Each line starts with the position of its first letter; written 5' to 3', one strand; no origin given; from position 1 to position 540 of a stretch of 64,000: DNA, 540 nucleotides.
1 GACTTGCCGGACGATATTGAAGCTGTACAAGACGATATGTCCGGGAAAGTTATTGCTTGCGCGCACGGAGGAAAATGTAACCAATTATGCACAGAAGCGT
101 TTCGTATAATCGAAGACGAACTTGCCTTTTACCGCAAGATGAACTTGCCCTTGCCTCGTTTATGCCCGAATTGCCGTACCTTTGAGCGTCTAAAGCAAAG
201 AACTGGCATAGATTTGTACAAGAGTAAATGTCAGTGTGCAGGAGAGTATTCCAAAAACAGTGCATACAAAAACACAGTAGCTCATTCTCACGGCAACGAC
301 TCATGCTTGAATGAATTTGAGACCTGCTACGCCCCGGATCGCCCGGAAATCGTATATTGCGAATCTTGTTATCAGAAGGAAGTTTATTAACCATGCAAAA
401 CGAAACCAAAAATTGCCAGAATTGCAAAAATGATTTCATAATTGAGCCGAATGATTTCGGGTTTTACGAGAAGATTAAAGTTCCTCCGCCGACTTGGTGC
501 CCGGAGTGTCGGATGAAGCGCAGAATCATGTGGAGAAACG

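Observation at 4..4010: Tandem array of three large paralogous Cys-rich zinc-ribbon repeat proteins of unknown function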

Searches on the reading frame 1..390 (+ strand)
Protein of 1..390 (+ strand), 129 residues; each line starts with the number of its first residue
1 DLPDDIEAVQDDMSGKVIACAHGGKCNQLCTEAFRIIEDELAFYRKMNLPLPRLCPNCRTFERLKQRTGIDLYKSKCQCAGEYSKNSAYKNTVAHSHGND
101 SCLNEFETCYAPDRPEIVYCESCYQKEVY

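Call 3: search_protein_families(library=pfam, proteins=[window:1-390:+], max_evalue=1)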
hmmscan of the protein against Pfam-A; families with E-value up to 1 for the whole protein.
window:1-390:+ (129 aa): 0 families

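Call 4: search_protein_families(library=ncbifam, proteins=[window:1-390:+], max_evalue=1)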
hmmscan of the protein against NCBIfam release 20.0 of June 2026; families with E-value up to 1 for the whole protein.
window:1-390:+ (129 aa): 1 family
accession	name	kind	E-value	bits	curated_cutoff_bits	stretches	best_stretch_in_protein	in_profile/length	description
NF041564.1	eudesmol_syn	equivalog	0.23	10.5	680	1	18-84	242-308/341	7-epi-alpha-eudesmol synthase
